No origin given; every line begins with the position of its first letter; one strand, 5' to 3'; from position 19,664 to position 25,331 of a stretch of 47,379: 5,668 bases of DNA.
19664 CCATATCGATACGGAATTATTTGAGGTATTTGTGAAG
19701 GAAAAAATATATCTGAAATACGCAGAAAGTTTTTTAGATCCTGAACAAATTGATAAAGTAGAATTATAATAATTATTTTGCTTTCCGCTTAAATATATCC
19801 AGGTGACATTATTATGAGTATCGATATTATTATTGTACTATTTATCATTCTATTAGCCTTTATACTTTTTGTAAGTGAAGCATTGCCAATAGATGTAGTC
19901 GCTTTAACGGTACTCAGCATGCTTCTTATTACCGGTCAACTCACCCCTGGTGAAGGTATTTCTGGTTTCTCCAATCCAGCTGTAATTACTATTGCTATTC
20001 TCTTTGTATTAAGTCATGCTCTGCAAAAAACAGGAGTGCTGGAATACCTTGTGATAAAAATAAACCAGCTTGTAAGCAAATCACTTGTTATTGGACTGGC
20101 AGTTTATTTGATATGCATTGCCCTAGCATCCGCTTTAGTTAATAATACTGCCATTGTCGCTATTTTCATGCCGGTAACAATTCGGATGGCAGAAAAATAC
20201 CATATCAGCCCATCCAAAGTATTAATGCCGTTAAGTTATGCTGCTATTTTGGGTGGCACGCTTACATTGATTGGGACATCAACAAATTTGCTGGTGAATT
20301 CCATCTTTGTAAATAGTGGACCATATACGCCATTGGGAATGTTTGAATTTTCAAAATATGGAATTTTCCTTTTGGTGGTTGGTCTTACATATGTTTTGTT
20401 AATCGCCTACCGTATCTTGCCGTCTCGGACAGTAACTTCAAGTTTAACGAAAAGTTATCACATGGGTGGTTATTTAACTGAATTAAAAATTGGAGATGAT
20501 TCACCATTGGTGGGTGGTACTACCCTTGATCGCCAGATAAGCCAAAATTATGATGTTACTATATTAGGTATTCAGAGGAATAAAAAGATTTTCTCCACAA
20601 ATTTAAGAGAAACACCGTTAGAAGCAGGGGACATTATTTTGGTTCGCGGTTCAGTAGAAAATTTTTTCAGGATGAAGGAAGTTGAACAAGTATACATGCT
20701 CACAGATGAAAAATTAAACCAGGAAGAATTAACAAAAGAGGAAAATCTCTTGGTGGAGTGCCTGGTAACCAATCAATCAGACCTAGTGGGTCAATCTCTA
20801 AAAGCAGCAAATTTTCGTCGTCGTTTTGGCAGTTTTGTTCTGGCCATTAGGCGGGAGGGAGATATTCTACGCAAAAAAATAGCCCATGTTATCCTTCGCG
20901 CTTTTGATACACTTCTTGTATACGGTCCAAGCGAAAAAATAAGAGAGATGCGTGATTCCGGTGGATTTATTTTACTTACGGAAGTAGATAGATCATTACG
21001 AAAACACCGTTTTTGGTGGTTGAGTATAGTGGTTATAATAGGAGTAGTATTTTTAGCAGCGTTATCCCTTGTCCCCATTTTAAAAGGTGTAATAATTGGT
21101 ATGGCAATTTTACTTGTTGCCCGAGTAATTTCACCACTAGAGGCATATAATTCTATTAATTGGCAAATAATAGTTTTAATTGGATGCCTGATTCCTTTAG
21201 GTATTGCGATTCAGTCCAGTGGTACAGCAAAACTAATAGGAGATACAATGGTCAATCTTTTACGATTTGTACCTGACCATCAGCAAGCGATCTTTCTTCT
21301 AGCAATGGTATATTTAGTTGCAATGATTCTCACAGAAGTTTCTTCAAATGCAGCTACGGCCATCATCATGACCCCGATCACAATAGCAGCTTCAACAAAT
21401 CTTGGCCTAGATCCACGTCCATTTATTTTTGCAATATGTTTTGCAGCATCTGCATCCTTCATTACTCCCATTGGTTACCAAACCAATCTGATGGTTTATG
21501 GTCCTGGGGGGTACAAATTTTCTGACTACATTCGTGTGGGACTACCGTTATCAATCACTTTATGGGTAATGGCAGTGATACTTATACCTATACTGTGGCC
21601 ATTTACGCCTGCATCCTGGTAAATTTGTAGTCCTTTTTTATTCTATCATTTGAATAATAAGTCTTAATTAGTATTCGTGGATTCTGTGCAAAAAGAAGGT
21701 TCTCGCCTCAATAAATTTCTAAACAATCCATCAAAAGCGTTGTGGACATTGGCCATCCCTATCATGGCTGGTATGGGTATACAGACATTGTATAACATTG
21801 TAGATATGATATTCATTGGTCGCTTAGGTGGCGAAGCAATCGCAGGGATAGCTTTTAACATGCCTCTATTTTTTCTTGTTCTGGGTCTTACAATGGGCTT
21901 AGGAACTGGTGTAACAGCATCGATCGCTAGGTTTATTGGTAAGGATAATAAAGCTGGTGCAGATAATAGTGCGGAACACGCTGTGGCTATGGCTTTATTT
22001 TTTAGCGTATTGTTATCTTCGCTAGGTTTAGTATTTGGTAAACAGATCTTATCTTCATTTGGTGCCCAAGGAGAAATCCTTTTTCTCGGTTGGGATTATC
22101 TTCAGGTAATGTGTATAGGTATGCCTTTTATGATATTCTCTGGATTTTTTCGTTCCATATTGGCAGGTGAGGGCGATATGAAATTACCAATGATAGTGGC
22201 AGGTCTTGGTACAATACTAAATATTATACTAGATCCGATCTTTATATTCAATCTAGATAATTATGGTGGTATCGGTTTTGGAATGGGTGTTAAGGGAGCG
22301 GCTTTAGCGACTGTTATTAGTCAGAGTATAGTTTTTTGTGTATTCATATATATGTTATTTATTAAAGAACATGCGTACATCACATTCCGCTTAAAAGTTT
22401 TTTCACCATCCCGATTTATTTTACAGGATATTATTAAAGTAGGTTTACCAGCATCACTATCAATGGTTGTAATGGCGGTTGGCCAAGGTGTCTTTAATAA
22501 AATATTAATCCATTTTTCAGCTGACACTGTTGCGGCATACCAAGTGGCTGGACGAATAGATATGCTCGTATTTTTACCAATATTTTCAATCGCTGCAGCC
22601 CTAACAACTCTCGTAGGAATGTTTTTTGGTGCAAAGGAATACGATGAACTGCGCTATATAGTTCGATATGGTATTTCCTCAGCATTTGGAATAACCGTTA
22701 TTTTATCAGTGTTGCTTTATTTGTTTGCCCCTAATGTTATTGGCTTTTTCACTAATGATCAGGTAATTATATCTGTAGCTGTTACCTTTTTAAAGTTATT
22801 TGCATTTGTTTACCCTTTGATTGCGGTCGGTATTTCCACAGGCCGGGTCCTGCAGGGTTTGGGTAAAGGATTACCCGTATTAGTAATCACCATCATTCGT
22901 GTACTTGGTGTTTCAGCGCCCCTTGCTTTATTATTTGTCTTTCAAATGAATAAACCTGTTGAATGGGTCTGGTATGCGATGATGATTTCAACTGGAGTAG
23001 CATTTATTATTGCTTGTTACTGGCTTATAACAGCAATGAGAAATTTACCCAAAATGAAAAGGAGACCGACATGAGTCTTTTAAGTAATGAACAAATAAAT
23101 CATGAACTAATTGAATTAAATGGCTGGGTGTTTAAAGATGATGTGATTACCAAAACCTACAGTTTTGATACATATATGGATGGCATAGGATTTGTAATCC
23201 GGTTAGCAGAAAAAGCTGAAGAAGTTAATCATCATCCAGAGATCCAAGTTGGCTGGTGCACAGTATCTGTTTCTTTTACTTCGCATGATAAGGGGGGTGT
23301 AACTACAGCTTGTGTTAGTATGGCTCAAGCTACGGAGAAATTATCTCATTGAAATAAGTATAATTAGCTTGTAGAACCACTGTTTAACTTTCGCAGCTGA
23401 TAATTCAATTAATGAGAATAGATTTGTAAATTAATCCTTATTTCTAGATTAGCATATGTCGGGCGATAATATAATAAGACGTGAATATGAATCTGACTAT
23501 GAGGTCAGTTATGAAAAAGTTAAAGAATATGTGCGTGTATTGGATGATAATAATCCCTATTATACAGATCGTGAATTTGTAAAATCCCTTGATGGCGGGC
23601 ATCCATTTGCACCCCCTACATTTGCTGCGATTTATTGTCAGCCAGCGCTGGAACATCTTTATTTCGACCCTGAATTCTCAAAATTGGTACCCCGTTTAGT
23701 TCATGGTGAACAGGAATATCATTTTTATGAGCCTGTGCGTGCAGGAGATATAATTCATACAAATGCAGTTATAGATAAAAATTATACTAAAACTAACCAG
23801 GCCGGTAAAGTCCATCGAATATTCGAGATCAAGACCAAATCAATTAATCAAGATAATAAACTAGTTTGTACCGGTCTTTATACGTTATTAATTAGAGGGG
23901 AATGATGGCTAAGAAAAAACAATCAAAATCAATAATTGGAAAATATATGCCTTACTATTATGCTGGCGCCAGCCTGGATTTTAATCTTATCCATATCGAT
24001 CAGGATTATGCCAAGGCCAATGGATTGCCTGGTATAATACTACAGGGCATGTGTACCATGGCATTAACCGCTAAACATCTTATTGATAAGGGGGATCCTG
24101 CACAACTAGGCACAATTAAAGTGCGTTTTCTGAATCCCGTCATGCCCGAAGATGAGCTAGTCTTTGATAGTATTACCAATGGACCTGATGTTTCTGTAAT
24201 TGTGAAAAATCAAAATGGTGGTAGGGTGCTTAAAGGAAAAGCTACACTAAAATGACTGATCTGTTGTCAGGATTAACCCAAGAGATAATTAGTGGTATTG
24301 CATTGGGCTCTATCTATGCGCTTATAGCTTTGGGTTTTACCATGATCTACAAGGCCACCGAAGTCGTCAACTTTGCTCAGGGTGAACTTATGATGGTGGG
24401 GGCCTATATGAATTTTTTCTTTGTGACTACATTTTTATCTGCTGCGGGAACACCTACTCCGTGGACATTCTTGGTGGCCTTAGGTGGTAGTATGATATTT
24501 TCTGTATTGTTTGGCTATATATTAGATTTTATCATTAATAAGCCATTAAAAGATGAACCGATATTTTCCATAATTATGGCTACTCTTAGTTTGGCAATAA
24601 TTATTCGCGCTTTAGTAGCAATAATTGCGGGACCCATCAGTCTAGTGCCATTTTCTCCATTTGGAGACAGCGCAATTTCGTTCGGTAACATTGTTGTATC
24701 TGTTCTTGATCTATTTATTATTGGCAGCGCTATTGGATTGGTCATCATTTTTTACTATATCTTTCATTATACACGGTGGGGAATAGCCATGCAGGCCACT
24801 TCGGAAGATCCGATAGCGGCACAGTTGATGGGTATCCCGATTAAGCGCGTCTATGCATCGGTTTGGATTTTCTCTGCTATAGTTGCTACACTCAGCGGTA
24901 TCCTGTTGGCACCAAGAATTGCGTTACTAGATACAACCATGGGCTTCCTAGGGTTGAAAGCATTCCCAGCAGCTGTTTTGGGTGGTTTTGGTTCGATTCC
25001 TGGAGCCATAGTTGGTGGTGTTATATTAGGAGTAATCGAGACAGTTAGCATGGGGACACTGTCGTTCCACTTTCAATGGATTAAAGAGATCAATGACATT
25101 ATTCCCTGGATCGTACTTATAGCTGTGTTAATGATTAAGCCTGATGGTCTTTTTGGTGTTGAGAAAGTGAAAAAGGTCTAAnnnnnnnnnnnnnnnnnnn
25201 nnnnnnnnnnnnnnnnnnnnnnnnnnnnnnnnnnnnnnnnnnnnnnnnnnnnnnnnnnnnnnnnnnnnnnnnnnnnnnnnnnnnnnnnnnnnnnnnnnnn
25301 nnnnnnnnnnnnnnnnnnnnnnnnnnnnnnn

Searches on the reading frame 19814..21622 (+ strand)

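Call 10: search_protein_families(library=pfam, proteins=[window:19814-21622:+], max_evalue=0.001)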
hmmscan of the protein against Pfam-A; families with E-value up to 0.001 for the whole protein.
window:19814-21622:+ (602 aa): 3 families
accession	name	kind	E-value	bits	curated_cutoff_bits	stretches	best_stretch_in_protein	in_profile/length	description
PF03600.22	CitMHS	-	3.3e-77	260.3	31.9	2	16-540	1-332/336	Citrate transporter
PF02080.26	TrkA_C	-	4.1e-24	84.7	27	2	313-381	1-68/71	TrkA-C domain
PF00939.25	Na_sulph_symp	-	8.8e-22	78.2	27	2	403-596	272-467/472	Sodium:sulfate symporter transmembrane region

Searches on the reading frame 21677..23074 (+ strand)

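Call 59: search_protein_families(library=pfam, proteins=[window:21677-23074:+], max_evalue=0.00001)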
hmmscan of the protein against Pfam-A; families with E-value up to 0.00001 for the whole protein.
window:21677-23074:+ (465 aa): 1 family
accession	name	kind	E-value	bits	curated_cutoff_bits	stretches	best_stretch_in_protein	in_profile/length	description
PF01554.23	MatE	-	1.1e-61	207.6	24.9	2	28-188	1-161/161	MatE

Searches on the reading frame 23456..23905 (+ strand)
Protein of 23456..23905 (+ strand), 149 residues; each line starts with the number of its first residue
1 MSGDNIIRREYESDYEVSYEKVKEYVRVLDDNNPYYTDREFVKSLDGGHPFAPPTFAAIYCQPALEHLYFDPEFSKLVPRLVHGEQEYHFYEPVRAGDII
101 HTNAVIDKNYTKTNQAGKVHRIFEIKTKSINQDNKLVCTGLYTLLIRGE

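Call 59: search_protein_families(library=pfam, proteins=[window:23456-23905:+], max_evalue=0.00001)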
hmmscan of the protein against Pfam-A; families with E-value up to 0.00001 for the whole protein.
window:23456-23905:+ (149 aa): 1 family
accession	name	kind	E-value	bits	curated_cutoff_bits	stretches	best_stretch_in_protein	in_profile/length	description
PF13452.11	FAS1_DH_region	-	1.4e-17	64.5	22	1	13-139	10-131/132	FAS1-like, dehydratase domain region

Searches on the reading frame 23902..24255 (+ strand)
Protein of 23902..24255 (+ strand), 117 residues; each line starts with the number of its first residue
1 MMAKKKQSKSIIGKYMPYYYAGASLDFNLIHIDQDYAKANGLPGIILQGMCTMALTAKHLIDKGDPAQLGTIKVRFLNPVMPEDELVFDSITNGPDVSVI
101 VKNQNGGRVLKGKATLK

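Call 59: search_protein_families(library=pfam, proteins=[window:23902-24255:+], max_evalue=0.00001)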
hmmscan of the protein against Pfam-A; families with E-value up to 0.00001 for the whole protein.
window:23902-24255:+ (117 aa): 1 family
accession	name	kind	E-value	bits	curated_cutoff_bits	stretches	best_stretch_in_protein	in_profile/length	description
PF01575.25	MaoC_dehydratas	-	3.6e-20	72.2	27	1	19-92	25-101/123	MaoC like domain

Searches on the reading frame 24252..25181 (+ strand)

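Call 59: search_protein_families(library=pfam, proteins=[window:24252-25181:+], max_evalue=0.00001)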
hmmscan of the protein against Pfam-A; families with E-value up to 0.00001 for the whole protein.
window:24252-25181:+ (309 aa): 1 family
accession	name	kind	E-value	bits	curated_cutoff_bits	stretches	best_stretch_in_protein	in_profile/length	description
PF02653.21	BPD_transp_2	-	3.9e-38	131.6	26.8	1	12-293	2-269/269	Branched-chain amino acid transport system / permease component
